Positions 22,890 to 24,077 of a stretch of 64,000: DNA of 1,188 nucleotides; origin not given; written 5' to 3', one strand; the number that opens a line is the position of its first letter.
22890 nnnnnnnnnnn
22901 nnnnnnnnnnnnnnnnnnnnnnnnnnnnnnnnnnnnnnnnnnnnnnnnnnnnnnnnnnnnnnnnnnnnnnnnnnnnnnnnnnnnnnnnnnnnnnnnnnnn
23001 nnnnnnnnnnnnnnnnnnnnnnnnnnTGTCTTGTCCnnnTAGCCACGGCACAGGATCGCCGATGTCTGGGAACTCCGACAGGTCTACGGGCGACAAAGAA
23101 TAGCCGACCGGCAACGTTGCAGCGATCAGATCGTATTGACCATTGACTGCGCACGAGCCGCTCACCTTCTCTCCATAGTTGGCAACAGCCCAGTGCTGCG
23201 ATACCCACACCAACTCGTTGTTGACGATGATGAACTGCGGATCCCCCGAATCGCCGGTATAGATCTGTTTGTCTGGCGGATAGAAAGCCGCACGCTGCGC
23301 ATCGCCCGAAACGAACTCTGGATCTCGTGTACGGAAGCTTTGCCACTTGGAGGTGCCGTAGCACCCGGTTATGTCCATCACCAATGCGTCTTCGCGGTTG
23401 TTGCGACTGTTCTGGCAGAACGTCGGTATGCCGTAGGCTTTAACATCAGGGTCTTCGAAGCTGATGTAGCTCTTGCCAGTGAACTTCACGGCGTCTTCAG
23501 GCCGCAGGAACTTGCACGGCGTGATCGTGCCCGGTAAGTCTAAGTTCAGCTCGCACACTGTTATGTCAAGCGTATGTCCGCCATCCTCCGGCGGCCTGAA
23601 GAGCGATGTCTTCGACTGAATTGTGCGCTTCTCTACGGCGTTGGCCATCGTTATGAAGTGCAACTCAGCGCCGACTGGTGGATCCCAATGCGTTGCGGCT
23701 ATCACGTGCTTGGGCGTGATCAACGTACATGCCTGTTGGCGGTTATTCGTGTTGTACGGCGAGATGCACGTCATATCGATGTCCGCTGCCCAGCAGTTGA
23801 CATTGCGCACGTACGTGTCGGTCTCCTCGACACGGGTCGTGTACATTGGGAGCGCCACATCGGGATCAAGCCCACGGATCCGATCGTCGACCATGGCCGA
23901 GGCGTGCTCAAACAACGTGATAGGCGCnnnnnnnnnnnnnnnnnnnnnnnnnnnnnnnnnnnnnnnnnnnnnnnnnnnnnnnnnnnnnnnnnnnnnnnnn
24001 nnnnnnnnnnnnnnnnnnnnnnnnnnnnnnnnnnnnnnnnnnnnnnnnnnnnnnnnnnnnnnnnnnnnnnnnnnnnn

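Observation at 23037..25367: Tandem paralogous chymotrypsin-fold serine protease-like genes in the structural region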

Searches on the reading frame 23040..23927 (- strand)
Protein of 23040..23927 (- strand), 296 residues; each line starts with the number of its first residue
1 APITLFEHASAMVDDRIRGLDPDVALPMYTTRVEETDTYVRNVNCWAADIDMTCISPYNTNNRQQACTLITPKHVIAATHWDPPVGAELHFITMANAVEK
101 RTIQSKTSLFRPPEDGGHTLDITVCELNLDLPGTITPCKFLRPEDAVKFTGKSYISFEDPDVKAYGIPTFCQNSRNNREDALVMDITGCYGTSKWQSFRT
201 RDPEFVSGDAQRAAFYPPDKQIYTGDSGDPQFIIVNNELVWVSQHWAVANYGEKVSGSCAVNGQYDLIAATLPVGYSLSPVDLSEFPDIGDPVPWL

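Call 47: search_solved_structures(query=A3, max_evalue=1, show_alignments=3)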
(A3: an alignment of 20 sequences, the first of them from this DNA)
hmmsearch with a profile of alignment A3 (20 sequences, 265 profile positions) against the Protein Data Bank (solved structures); distinct sequences matched with E-value up to 1: 19.
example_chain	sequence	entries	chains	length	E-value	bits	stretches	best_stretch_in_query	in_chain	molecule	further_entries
5dk1_A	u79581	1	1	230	0.00024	23.8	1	64-225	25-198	Trypsin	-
4m7g_A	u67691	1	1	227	0.00024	23.8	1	64-225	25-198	Trypsin-like protease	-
5dj7_A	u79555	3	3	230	0.00024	23.8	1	64-225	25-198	Trypsin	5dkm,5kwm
2zgc_A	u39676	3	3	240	0.061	15.9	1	64-143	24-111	Granzyme M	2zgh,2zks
1fn8_A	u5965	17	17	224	0.096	15.3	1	70-240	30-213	TRYPSIN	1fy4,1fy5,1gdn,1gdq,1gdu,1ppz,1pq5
1b0e_A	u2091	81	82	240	0.25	13.9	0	200-245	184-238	PROTEIN (ELASTASE) | Chymotrypsin-like elastase family member 1 | ELASTASE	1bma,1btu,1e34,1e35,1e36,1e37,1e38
1pyt_D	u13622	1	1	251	0.25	13.9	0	65-82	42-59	CHYMOTRYPSINOGEN C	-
1hax_B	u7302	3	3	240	0.26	13.9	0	200-245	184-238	ELASTASE 1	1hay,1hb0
1c1m_A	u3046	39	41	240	0.26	13.9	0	200-245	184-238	PROTEIN (PORCINE ELASTASE) | PROTEIN (ELASTASE) | ELASTASE 1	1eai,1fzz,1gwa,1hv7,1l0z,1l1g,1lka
2bdg_A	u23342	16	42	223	0.28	13.8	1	67-133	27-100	Kallikrein-4 | Kallikrein 4 (Prostase, enamel matrix, prostate), isoform CRA_a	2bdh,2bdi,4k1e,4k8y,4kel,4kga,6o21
6nvb_A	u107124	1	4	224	0.28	13.8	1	67-133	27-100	Kallikrein-4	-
8b04_A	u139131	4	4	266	0.35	13.4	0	200-245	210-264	Chymotrypsin-like elastase family member 1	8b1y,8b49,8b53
6kbr_A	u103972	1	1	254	0.39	13.3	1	67-132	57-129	Kallikrein-4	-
9zfn_A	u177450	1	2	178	0.44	13.1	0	201-229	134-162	3C-like protease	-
9zfq_A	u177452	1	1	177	0.45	13.1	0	201-229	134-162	3C-like protease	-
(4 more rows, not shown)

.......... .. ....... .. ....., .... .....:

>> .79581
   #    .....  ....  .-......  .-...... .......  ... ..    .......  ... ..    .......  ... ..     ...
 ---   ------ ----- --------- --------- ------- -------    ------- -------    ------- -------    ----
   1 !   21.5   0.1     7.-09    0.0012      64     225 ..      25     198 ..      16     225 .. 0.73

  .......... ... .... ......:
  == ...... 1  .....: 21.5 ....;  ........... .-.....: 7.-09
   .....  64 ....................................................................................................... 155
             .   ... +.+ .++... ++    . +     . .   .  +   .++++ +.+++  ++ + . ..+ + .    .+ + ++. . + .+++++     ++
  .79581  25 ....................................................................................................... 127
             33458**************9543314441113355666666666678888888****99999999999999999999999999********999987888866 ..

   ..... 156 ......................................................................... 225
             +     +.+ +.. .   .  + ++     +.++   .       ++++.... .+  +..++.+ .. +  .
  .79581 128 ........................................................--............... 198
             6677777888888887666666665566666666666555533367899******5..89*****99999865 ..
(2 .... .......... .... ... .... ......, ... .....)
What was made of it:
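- On Peptidase family S1 / clan PA(S) chymotrypsin-like serine proteases: The trypsin alignment places 'aaH' on 'TAAHC' and GDSG on GDSGGP (call 47).
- Sequence: the family profile hits S. erythraea trypsin at E 2.4e-4, with 'gtlisprhvllaaHy' on '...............' and 'GDSGsp' on 'GDSGGP' (call 47).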

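Call 50: find_homologous_proteins(query=A3, max_evalue=0.00001)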
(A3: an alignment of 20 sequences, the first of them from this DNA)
Query A3 (20 sequences) (296 aa, profile of the alignment): 257 proteins with E <= 0.00001 among 3488 candidates; the best 120 are listed.
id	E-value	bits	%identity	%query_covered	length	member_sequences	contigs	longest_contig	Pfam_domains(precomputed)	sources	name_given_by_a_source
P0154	6.5e-112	391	37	96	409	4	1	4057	-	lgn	-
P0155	2.0e-111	390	33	96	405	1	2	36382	-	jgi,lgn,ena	-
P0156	1.5e-110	387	34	97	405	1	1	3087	-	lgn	-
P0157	1.7e-110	387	33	96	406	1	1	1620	-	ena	-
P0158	3.6e-110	386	33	97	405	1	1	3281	-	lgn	-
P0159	3.7e-110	386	34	96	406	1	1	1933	-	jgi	-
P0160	3.8e-110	386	34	96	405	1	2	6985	-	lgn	-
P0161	1.0e-109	384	33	97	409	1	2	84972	-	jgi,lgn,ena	jgi:hypothetical protein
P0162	1.1e-109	384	35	96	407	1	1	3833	-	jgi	jgi:hypothetical protein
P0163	2.3e-109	383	33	96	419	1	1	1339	-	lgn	-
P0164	2.5e-109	383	33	96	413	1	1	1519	-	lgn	-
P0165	7.4e-109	381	34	96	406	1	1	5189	-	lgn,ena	-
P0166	1.0e-108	381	34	97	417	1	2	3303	-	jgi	jgi:hypothetical protein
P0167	1.3e-108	380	34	93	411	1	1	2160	-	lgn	-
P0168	1.5e-108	380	32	95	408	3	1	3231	-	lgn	-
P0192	5.7e-106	372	33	96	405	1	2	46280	-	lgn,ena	-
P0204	5.4e-105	369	36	96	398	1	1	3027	PF02368.25,PF26918.1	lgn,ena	-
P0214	5.4e-103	362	36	94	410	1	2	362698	-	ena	-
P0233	1.4e-100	354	31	96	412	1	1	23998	PF22359.3,PF02368.25,PF26918.1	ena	-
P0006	8.2e-100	352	34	97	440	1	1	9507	PF00089.33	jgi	jgi:hypothetical protein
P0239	1.3e-99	351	33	96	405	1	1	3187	PF26918.1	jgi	-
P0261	7.6e-95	335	34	96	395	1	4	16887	PF26918.1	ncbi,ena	-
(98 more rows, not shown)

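Call 51: search_protein_families(library=pfam, proteins=[P0204, P0239, P0261, P0233], max_evalue=0.01)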
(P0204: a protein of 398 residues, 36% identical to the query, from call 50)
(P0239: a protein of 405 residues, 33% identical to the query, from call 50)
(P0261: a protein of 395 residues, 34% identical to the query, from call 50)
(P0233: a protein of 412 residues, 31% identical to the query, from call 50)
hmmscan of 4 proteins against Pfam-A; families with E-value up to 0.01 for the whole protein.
P0204 (398 aa): 1 family
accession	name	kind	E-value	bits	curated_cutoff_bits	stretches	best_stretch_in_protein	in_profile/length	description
PF02368.24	Big_2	-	2.1e-06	28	22.8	1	77-111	36-70/79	Bacterial Ig-like domain (group 2)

P0239 (405 aa): 2 families
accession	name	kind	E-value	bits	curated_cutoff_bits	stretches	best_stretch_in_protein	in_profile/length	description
PF22359.2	Big-like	-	0.00058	20.5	27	1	78-109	4-35/48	Bacterial Ig-like domain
PF02368.24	Big_2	-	0.00065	20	22.8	1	77-109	36-68/79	Bacterial Ig-like domain (group 2)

P0261 (395 aa): 1 family
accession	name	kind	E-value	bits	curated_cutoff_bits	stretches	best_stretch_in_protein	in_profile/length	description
PF02368.24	Big_2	-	4e-05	23.9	22.8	1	70-113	33-76/79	Bacterial Ig-like domain (group 2)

P0233 (412 aa): 2 families
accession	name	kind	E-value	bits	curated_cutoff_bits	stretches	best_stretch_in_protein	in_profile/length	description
PF22359.2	Big-like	-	1.4e-07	32.1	27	1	88-124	3-39/48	Bacterial Ig-like domain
PF02368.24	Big_2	-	1.4e-06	28.5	22.8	1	89-123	37-71/79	Bacterial Ig-like domain (group 2)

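Call 52: find_encoding_contigs(protein=P0155, flank=10000, max_places=1)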
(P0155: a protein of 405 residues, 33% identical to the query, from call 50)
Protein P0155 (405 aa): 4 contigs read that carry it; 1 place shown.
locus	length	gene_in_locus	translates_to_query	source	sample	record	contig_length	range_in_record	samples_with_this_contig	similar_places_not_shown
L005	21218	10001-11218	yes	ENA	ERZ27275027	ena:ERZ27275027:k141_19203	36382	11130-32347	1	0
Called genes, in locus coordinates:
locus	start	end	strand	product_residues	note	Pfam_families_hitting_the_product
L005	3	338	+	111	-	PF00436:SSB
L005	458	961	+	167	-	-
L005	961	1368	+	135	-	-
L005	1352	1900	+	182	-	-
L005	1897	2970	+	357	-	PF13439:Glyco_transf_4 (weak), PF00534:Glycos_transf_1, PF13692:Glyco_trans_1_4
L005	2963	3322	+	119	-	-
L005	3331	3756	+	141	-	-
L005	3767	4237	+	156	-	-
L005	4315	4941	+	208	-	-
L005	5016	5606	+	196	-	-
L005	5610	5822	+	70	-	-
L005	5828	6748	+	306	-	-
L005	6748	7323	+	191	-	PF18454:Mtd_N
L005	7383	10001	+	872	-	PF18454:Mtd_N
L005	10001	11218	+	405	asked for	-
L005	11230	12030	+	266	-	PF00685:Sulfotransfer_1, PF13469:Sulfotransfer_3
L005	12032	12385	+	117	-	-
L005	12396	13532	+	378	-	PF18792:UspA1_rep (faint)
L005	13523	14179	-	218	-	-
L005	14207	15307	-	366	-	PF04230:PS_pyruv_trans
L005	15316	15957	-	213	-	PF05637:Glyco_transf_34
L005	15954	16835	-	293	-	PF11051:Mannosyl_trans3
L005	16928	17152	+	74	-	-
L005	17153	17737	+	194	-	-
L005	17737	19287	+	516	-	-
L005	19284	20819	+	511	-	-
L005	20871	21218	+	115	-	-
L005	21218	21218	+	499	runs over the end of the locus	-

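Call 53: find_encoding_contigs(protein=P0192, flank=10000, max_places=1)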
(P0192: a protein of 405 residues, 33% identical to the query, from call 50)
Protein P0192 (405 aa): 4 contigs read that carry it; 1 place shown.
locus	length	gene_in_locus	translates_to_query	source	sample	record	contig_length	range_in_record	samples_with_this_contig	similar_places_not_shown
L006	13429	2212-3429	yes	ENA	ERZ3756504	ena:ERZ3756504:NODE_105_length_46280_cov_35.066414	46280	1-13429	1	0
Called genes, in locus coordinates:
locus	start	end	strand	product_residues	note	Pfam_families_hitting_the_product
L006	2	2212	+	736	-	?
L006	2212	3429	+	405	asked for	-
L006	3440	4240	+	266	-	PF00685:Sulfotransfer_1, PF13469:Sulfotransfer_3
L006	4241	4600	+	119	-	-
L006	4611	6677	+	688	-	-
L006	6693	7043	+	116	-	-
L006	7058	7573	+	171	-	-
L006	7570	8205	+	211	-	-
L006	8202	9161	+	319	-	-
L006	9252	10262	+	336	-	-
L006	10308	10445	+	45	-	-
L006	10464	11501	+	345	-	-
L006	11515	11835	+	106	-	-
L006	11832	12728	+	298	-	-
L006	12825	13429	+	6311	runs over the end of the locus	PF10145:PhageMin_Tail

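Call 57: find_encoding_contigs(protein=P0214, flank=10000, max_places=1)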
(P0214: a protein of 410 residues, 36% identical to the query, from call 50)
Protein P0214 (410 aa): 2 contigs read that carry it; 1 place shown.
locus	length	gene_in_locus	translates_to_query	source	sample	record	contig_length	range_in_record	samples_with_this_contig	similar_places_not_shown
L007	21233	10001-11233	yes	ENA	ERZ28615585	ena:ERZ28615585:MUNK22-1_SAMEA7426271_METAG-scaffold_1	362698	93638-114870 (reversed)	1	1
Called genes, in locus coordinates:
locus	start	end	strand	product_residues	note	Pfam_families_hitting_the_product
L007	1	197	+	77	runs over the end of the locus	-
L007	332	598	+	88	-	-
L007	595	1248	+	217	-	-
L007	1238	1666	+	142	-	-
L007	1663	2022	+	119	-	-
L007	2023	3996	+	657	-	PF00092:VWA (weak)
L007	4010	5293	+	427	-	PF07394:DUF1501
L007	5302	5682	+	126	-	-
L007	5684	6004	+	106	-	-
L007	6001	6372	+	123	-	-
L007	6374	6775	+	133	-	-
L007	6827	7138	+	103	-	-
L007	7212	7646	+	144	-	PF15891:Nuc_deoxyri_tr2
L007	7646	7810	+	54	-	-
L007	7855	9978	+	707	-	-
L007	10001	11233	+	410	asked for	-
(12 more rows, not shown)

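Call 59: search_dna_similar(query=P0155, collection=phages, mode=protein, max_evalue=0.00001, max_rows=40)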
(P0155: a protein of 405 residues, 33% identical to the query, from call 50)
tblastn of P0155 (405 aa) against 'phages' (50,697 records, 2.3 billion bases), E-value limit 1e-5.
Records with a match: 1; places in all: 1; records where one place covers at least 80% of the query: 0.
Best place of each record, by identity: <60% 1.
By first word of the organism name: Caudoviricetes 1.
By host as written in the record: - 1.
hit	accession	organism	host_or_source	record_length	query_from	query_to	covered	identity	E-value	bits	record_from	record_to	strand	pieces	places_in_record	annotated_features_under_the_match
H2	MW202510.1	Caudoviricetes sp.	Manatee Spring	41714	136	401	66%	28.0%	2e-11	72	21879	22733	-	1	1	hypothetical protein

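Call 61: find_related_loci(query=P0155, collection=viral_contigs, flank=6000)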
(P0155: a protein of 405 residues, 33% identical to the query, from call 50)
Query P0155 (405 aa) in viral_contigs; peptide patterns used: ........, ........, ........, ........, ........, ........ (x = any residue, [..] = any of these).
22 stretches matched a pattern; 1 encode a relative of the query (tblastn E <= 1e-3); 1 distinct loci.
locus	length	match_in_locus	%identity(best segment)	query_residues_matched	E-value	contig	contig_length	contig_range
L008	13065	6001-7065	39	51-404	1e-80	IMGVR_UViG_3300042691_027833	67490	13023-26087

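Call 94: find_related_loci(query=A4, collection=genome_contigs, flank=8000)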
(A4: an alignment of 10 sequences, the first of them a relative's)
Query A4 (405 aa) in genome_contigs; peptide patterns used: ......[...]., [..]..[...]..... (x = any residue, [..] = any of these).
31 stretches matched a pattern; 6 encode a relative of the query (tblastn E <= 1e-3); 6 distinct loci.
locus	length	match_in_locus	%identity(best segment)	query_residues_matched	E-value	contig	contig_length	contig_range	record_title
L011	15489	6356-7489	47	35-405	1e-101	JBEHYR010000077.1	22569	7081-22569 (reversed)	MAG: Verrucomicrobiota bacterium isolate ESF1.bin.58 NODE_2248_length_22569_cov_33.118425, whole genome shotgun sequence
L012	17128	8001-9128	44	35-404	9e-85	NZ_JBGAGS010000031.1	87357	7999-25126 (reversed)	MAG: Prosthecobacter sp. isolate MAG_MBR_H125.70 MBRH125-70_opera_contig_1193, whole genome shotgun sequence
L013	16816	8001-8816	41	146-405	6e-62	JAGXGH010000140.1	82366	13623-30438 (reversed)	MAG: Verrucomicrobiales bacterium isolate LH_M34 k141_1563035, whole genome shotgun sequence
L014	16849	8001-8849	41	123-405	3e-61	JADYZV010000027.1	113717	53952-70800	MAG: Pirellulaceae bacterium isolate SJ586 c_000000220274, whole genome shotgun sequence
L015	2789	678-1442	45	155-401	1e-58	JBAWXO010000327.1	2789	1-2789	MAG: Kiritimatiellales bacterium isolate ELA065 MAG065_327, whole genome shotgun sequence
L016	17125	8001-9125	43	36-404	4e-86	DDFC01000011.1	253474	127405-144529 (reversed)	MAG TPA_asm: Verrucomicrobiaceae bacterium UBA1938 UBA1938_contig_2844, whole genome shotgun sequence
